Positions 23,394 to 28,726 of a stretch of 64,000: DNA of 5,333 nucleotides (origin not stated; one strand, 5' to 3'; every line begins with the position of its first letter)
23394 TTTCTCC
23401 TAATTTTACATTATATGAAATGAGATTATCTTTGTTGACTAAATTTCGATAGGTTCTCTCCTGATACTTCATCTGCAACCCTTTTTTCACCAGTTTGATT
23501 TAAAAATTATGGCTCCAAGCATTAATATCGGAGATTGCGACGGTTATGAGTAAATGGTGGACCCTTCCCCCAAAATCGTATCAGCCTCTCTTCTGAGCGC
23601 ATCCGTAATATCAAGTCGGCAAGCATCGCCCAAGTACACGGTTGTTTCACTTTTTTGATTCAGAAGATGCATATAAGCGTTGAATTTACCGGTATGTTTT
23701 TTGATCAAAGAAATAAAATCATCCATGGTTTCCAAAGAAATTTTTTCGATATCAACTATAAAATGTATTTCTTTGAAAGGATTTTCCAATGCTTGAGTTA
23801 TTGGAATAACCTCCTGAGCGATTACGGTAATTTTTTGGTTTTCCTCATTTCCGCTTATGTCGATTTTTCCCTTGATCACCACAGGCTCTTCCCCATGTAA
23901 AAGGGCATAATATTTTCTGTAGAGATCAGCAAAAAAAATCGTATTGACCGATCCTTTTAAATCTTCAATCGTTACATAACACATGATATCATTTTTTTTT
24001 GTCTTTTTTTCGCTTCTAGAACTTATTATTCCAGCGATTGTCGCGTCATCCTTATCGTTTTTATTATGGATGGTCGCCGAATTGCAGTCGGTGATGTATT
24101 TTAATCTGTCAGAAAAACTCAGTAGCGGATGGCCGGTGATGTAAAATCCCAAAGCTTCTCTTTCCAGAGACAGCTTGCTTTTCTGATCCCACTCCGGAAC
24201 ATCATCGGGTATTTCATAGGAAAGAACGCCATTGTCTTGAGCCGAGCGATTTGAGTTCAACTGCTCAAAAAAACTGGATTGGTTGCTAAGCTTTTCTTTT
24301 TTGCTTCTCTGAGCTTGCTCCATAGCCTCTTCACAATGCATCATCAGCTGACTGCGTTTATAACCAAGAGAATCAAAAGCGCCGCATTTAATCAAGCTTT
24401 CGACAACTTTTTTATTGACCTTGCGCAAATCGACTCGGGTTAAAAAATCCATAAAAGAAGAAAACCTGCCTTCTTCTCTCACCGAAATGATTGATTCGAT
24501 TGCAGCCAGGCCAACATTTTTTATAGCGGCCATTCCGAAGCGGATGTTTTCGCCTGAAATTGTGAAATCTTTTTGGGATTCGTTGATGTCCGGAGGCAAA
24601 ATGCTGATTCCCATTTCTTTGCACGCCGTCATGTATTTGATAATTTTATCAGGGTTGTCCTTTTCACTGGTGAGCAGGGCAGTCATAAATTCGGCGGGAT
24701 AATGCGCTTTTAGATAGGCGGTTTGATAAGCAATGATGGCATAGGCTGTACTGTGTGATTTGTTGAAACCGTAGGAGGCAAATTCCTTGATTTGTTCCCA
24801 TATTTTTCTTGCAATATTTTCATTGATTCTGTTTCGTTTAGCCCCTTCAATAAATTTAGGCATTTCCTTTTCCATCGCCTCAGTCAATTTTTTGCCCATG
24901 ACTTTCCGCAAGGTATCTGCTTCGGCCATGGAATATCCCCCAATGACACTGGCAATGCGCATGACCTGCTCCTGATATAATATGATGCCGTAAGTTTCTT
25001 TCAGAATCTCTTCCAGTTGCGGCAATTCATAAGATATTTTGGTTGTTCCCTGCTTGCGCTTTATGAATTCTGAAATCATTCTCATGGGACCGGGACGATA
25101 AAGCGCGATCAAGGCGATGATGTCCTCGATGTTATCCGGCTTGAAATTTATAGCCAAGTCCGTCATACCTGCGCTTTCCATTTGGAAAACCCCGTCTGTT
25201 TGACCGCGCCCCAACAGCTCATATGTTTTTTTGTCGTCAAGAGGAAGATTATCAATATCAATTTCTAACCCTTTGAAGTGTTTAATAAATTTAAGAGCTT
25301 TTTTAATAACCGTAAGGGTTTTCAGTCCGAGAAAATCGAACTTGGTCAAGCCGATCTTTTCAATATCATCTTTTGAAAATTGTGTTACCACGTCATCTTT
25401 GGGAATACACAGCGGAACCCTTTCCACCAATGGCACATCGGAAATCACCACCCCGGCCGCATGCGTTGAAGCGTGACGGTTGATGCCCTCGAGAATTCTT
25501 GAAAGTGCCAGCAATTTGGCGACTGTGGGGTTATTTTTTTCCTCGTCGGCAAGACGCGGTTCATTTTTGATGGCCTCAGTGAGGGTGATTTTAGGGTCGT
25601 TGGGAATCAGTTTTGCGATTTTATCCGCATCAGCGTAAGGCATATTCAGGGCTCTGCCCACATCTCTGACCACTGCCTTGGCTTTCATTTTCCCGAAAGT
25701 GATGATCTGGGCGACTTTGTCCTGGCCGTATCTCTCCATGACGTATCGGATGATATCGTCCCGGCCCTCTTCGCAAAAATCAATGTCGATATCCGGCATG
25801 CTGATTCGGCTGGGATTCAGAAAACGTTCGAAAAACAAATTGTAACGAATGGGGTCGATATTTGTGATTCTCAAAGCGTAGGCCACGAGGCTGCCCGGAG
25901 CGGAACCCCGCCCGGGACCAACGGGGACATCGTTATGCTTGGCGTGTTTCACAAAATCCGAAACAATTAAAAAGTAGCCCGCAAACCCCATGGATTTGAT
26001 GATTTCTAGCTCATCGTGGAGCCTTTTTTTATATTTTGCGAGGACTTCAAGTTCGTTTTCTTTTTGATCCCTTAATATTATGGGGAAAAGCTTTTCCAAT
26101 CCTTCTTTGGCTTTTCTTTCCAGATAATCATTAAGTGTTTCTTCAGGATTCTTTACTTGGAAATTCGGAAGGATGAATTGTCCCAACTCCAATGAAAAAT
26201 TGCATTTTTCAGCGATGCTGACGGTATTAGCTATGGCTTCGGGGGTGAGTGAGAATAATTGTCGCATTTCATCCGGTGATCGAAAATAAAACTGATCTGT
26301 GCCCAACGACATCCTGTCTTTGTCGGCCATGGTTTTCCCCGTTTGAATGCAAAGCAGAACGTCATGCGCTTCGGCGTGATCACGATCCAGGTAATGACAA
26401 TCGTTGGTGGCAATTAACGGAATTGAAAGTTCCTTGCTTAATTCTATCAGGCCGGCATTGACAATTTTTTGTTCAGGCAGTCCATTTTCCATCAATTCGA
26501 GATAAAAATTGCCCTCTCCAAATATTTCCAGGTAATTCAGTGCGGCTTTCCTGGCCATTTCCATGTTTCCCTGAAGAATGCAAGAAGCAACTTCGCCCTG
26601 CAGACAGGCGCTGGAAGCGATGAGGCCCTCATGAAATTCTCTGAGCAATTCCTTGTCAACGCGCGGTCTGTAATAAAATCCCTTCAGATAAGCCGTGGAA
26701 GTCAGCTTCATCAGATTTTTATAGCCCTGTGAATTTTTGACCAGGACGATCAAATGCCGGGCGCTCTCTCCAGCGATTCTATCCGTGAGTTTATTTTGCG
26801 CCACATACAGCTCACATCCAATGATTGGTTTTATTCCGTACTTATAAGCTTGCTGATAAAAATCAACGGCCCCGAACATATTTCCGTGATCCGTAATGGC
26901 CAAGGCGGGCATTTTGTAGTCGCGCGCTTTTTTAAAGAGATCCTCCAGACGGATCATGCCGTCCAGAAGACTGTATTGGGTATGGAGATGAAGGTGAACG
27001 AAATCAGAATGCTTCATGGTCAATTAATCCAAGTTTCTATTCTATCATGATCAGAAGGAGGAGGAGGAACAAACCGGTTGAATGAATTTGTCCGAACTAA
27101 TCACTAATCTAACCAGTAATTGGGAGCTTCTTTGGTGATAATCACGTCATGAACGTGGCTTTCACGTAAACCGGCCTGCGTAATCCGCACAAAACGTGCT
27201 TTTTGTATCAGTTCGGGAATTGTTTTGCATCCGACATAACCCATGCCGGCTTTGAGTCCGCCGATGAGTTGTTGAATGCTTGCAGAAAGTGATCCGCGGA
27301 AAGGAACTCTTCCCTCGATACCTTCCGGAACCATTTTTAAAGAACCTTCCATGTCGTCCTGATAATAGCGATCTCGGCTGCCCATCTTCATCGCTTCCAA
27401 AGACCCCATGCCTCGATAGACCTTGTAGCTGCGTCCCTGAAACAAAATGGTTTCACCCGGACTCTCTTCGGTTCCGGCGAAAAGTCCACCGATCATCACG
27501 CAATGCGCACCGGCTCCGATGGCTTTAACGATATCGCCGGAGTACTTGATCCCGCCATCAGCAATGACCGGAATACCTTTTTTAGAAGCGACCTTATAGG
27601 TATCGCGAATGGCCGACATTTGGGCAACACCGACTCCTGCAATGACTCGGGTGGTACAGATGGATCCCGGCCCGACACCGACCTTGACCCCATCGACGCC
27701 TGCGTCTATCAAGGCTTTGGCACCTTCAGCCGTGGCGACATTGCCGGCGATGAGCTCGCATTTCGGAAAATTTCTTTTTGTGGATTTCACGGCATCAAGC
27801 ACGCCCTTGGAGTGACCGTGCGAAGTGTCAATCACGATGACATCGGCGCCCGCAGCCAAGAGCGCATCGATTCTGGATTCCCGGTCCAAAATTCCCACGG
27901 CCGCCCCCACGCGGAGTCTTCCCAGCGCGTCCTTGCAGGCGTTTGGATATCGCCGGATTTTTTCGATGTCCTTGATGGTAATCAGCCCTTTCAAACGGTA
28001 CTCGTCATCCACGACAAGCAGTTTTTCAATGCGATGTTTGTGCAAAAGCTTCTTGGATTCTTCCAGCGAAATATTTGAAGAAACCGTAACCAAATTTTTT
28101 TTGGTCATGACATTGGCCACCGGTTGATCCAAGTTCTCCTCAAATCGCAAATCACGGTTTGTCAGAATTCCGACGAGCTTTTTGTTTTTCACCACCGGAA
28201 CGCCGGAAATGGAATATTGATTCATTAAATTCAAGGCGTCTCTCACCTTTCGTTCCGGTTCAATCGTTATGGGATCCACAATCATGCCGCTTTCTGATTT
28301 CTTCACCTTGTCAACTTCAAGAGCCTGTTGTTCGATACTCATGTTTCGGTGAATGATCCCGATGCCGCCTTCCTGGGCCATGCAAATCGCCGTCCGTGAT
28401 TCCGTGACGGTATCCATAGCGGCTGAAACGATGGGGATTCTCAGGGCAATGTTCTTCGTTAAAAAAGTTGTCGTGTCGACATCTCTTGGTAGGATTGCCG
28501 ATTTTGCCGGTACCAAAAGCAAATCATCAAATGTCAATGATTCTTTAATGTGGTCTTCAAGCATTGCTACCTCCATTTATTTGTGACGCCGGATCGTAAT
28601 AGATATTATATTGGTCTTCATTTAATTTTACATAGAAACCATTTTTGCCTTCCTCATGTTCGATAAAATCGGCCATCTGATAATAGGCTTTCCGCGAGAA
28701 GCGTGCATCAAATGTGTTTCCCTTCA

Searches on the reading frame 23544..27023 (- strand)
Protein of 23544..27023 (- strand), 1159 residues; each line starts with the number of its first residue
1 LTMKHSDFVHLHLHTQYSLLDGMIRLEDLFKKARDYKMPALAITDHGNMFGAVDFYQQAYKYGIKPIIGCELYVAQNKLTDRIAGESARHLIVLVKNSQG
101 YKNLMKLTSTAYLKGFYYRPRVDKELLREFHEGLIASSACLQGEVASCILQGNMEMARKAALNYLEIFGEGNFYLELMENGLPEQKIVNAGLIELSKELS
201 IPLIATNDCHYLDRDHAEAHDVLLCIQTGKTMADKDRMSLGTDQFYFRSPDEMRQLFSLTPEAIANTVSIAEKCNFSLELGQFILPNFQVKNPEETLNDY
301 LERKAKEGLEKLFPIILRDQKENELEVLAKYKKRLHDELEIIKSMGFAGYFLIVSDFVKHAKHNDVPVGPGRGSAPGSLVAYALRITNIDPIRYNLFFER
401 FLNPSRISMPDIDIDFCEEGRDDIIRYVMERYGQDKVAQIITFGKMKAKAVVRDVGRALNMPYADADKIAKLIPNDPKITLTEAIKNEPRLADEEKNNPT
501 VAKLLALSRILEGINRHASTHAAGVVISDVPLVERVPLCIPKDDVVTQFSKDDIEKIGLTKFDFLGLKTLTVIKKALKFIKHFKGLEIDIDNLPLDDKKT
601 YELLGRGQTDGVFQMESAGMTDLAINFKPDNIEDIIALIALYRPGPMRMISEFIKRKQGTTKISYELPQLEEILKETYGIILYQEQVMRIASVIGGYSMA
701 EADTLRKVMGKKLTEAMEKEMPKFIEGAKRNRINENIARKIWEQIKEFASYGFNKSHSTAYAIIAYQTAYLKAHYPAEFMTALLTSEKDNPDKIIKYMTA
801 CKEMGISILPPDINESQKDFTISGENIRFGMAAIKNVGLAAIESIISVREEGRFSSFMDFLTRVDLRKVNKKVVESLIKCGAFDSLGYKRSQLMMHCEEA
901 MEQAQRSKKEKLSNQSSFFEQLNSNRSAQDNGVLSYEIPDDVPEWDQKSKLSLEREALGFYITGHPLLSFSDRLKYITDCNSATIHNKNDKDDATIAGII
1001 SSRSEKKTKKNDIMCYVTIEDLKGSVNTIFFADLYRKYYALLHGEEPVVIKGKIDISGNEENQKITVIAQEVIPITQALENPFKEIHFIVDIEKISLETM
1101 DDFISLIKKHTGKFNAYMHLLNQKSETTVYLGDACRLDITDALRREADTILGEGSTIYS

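Call 67: search_protein_families(library=pfam, proteins=[window:23544-27023:-], max_evalue=0.00001)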
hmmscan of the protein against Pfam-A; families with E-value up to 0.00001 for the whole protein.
window:23544-27023:- (1159 aa): 5 families
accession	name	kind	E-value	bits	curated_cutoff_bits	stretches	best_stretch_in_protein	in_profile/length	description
PF07733.18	DNA_pol3_alpha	-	7.3e-100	334.3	23.9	1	300-566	2-260/260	Bacterial DNA polymerase III alpha NTPase domain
PF17657.6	DNA_pol3_finger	-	8.5e-63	211.1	22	1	569-731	1-165/166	Bacterial DNA polymerase III alpha subunit finger domain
PF02811.25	PHP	-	4.3e-60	203.2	26.4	1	10-179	1-163/164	PHP domain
PF14579.12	HHH_6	-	4.4e-33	113.8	25.6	1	805-893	1-90/90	Helix-hairpin-helix motif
PF01336.31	tRNA_anti-codon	-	6.9e-08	32.8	27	1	995-1074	2-74/75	OB-fold nucleic acid binding domain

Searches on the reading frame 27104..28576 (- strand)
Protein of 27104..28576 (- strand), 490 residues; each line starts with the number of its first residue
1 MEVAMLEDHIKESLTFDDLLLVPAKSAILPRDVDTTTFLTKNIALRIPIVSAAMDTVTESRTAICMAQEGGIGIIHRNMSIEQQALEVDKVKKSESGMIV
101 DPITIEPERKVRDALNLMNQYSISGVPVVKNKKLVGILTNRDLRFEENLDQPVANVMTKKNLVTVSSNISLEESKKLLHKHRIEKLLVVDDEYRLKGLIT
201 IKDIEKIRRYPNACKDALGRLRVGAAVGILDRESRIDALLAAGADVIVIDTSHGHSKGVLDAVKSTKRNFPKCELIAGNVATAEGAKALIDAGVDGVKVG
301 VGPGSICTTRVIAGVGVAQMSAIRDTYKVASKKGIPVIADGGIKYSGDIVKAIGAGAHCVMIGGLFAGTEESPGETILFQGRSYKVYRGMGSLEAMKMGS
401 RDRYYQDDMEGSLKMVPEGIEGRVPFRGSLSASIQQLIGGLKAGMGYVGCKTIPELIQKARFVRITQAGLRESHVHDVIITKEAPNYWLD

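Call 67: search_protein_families(library=pfam, proteins=[window:27104-28576:-], max_evalue=0.00001)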
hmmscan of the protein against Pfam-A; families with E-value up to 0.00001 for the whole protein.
window:27104-28576:- (490 aa): 4 families
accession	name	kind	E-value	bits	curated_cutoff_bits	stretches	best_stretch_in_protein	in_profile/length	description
PF00478.31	IMPDH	-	4.9e-162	539.2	25.6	1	13-476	1-345/345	IMP dehydrogenase / GMP reductase domain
PF00571.33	CBS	-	8.1e-23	81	24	2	98-144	5-52/57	CBS domain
PF01070.24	FMN_dh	-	5.7e-08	32.6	24.9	1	274-366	220-305/350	FMN-dependent dehydrogenase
PF03060.21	NMO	-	2.7e-06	27.4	28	0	277-376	140-235/331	Nitronate monooxygenase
